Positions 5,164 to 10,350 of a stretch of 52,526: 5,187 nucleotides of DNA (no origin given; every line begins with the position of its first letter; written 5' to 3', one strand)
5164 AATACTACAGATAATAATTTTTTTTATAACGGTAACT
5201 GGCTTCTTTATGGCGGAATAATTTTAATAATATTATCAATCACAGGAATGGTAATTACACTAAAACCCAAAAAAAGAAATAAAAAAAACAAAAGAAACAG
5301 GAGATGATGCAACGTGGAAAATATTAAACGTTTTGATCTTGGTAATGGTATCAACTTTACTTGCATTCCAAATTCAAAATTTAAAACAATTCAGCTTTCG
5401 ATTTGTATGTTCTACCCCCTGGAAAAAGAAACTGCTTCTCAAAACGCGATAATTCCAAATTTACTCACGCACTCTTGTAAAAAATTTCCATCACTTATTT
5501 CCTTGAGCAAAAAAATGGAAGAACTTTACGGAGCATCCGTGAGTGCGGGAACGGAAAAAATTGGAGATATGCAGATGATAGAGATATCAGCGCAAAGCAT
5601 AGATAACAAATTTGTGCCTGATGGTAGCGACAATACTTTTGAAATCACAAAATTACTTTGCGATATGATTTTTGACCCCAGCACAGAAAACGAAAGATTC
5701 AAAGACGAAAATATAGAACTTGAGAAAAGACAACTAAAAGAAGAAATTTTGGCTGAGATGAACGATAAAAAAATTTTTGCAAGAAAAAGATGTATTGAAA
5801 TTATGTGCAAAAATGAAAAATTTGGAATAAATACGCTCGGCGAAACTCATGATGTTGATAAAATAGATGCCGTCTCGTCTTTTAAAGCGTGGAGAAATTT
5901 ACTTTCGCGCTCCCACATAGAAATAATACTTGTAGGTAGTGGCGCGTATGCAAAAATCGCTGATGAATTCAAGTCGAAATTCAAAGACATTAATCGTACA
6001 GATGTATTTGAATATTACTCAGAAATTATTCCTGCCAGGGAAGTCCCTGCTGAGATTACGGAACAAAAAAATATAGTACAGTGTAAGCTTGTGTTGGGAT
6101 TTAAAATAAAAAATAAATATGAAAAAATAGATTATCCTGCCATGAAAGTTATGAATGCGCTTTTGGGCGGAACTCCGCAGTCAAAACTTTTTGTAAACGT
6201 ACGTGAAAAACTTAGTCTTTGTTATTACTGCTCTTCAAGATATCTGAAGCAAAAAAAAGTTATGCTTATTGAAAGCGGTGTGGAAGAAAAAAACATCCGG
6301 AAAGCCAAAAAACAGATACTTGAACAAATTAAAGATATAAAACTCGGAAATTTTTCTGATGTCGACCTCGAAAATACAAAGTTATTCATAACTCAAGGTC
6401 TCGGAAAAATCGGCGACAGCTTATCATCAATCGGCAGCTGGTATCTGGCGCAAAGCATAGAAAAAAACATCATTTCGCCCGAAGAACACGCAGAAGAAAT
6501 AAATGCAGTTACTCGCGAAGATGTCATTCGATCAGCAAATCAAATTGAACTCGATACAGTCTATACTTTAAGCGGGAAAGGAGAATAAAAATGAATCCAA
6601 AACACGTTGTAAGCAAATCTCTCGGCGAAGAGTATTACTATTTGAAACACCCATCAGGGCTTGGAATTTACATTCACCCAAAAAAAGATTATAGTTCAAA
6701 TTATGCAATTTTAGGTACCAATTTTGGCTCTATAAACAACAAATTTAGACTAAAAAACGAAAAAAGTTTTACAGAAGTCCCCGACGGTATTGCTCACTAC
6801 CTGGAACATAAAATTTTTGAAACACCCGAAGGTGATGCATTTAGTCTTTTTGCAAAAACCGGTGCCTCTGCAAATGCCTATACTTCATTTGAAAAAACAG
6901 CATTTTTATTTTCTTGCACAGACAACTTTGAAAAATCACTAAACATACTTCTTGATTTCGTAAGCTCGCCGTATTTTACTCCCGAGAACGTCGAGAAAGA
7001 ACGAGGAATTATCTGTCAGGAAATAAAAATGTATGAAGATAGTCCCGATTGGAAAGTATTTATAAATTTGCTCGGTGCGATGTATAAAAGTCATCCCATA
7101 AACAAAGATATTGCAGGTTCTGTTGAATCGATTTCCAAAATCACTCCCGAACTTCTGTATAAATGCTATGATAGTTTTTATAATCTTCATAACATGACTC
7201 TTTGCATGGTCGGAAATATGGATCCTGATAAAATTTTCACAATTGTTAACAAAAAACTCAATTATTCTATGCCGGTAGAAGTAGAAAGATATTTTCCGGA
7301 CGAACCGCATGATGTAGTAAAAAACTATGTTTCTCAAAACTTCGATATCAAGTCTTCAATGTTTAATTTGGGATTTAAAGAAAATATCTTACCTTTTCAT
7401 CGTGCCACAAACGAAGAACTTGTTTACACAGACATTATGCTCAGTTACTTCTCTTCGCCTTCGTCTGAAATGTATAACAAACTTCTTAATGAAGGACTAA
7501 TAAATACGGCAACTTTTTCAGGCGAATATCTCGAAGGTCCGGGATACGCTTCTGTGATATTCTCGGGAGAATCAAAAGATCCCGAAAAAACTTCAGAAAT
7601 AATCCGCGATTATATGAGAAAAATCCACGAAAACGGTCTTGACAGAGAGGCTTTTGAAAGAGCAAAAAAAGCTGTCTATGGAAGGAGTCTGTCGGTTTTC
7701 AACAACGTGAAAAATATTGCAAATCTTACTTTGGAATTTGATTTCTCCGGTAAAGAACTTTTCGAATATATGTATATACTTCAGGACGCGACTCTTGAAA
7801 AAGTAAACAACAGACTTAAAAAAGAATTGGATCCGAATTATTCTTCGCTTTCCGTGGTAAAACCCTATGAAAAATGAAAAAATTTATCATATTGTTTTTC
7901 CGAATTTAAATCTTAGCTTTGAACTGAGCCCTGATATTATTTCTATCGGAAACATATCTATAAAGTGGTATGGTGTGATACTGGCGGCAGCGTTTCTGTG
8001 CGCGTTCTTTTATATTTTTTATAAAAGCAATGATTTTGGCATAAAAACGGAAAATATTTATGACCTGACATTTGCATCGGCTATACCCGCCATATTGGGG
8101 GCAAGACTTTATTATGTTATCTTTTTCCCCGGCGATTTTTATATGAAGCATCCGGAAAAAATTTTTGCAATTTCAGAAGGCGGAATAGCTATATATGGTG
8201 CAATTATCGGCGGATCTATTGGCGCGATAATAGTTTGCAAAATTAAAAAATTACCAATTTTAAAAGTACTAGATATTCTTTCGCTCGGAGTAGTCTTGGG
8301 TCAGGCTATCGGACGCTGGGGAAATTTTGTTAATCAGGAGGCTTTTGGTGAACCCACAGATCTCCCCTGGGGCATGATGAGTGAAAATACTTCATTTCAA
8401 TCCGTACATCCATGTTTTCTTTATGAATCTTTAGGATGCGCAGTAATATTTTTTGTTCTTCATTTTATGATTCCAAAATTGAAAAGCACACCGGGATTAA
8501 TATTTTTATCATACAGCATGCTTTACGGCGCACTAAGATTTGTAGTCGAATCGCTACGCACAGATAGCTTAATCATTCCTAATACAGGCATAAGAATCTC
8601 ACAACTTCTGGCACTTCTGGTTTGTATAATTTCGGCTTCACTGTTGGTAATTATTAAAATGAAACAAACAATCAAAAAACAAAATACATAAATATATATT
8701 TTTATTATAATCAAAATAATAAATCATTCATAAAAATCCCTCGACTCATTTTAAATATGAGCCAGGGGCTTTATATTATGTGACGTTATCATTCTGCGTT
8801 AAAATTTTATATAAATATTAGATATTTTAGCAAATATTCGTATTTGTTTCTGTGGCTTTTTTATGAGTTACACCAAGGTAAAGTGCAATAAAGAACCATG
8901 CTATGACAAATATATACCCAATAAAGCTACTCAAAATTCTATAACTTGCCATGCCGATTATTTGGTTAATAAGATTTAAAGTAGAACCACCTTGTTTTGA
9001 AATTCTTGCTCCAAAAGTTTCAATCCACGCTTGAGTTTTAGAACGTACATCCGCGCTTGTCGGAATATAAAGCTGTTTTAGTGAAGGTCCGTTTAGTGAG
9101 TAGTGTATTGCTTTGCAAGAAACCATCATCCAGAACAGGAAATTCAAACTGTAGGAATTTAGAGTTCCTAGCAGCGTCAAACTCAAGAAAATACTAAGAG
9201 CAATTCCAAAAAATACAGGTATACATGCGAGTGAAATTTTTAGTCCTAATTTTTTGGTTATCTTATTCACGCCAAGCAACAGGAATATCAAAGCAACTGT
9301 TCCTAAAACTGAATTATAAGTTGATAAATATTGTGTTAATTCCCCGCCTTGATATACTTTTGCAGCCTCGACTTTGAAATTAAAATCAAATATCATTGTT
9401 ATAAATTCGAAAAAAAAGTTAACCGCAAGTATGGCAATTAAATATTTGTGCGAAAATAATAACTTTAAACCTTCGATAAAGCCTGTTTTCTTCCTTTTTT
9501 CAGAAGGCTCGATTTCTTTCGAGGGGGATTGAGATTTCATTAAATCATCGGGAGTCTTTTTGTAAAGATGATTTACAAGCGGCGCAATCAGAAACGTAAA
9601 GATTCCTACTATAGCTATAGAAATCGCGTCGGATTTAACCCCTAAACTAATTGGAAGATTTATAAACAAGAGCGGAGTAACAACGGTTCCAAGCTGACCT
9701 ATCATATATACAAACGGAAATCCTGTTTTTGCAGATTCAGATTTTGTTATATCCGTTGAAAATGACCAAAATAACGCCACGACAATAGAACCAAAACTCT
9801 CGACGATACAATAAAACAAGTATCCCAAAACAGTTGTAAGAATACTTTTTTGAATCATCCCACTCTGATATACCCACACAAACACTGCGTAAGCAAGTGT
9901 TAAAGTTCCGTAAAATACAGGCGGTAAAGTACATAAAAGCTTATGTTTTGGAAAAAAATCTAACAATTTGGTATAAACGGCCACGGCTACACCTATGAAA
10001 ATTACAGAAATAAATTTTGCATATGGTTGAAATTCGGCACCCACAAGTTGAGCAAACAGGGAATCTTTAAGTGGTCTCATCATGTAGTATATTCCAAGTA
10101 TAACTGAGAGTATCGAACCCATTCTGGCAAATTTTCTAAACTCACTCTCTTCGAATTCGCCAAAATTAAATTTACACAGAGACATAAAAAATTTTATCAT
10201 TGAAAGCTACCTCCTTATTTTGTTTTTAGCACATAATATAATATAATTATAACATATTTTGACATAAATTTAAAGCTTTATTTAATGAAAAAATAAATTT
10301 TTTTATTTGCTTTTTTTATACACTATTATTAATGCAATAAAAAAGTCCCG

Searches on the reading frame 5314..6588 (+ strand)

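Call 18: search_protein_families(library=pfam, proteins=[window:5314-6588:+], max_evalue=0.00001)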
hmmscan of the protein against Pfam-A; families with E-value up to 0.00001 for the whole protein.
window:5314-6588:+ (424 aa): 1 family
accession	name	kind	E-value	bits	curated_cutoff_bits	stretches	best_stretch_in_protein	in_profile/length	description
PF05193.26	Peptidase_M16_C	-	1.7e-18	67.6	23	1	193-356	11-178/181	Peptidase M16 inactive domain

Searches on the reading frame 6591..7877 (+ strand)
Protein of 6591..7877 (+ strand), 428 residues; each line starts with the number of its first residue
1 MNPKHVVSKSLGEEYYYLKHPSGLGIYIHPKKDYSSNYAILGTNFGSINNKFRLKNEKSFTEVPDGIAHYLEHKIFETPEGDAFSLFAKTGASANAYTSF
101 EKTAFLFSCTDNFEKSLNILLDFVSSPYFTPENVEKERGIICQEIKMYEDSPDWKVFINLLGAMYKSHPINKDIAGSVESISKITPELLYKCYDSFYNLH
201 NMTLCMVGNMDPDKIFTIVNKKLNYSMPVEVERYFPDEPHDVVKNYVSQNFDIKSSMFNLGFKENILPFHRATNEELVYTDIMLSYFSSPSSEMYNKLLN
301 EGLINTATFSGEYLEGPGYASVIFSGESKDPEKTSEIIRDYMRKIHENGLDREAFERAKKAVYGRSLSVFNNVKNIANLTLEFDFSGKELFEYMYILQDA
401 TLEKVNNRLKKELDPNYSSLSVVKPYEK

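Call 18: search_protein_families(library=pfam, proteins=[window:6591-7877:+], max_evalue=0.00001)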
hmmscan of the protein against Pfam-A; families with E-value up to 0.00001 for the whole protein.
window:6591-7877:+ (428 aa): 2 families
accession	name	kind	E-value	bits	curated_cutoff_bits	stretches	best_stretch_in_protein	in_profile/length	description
PF05193.26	Peptidase_M16_C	-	2.9e-21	76.6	23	1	183-361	1-180/181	Peptidase M16 inactive domain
PF00675.25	Peptidase_M16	-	7.5e-19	68.5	22.3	1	64-176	28-147/149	Insulinase (Peptidase family M16)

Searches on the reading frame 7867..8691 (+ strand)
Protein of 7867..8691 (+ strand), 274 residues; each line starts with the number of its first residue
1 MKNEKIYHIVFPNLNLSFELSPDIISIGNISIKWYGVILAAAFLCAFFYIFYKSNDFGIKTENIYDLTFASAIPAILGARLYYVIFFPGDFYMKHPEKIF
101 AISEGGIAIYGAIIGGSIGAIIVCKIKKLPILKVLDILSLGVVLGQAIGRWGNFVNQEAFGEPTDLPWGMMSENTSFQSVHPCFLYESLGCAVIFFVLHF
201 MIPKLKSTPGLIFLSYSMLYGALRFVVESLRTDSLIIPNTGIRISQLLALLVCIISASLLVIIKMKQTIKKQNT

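Call 18: search_protein_families(library=pfam, proteins=[window:7867-8691:+], max_evalue=0.00001)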
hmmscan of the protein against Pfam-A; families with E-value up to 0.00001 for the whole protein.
window:7867-8691:+ (274 aa): 1 family
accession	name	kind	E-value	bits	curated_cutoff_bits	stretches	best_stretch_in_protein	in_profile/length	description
PF01790.23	LGT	-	5.2e-75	252.3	24.9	1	22-261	1-239/240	Prolipoprotein diacylglyceryl transferase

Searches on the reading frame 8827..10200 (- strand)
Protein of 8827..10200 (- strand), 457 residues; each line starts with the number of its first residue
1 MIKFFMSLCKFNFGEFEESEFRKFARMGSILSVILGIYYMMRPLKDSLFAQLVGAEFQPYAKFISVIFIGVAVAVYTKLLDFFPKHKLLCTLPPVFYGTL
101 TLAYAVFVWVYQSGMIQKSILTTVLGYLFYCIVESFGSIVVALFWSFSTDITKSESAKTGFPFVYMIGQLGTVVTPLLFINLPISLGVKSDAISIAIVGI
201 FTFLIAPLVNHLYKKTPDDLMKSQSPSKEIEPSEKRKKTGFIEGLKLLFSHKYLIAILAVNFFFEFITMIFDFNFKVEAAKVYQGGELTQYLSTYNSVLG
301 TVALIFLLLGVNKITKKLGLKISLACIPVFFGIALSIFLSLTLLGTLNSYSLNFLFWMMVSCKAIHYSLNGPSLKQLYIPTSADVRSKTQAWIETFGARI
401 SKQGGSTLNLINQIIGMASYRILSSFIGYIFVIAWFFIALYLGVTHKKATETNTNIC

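Call 18: search_protein_families(library=pfam, proteins=[window:8827-10200:-], max_evalue=0.00001)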
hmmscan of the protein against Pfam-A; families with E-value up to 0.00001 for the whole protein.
window:8827-10200:- (457 aa): 1 family
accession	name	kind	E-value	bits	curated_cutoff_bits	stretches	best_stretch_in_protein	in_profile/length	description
PF03219.20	TLC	-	3.7e-26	92.4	21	1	128-437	150-482/491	TLC ATP/ADP transporter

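Call 78: find_homologous_proteins(query=window:8827-10200:-, max_evalue=1e-20)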
Query window:8827-10200:- (457 aa): 1028 proteins with E <= 1e-20 among 8000 candidates; the best 120 are listed.
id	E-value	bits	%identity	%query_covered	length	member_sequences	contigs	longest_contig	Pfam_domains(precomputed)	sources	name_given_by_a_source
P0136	1.0e-289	979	98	100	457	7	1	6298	PF03219.21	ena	-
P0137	1.1e-267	906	89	100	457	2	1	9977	PF03219.21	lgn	-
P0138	1.3e-264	896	88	100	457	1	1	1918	PF03219.21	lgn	-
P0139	1.6e-249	846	82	100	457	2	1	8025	PF03219.21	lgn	-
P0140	2.9e-249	846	82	100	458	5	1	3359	PF03219.21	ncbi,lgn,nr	ncbi:MAG: Npt1/Npt2 family nucleotide transporter [Clostridia bacterium]|nr:Npt1/Npt2 family nucleot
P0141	6.7e-176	604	60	100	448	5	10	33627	PF03219.21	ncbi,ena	-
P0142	7.2e-174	597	60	100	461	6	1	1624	PF03219.21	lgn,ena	-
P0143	8.9e-172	590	58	100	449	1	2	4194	PF03219.21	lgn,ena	-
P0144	1.7e-171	589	58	100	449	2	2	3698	PF03219.21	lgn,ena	-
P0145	3.3e-171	588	61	100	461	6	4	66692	PF03219.21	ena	-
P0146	3.9e-171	588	58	100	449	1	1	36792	PF03219.21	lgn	-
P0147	4.2e-171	588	58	100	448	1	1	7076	PF03219.21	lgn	-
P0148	4.9e-171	588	58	100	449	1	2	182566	PF03219.21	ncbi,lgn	-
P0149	2.8e-170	585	61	100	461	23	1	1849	PF03219.21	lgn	-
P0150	7.8e-170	584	58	100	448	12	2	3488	PF03219.21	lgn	-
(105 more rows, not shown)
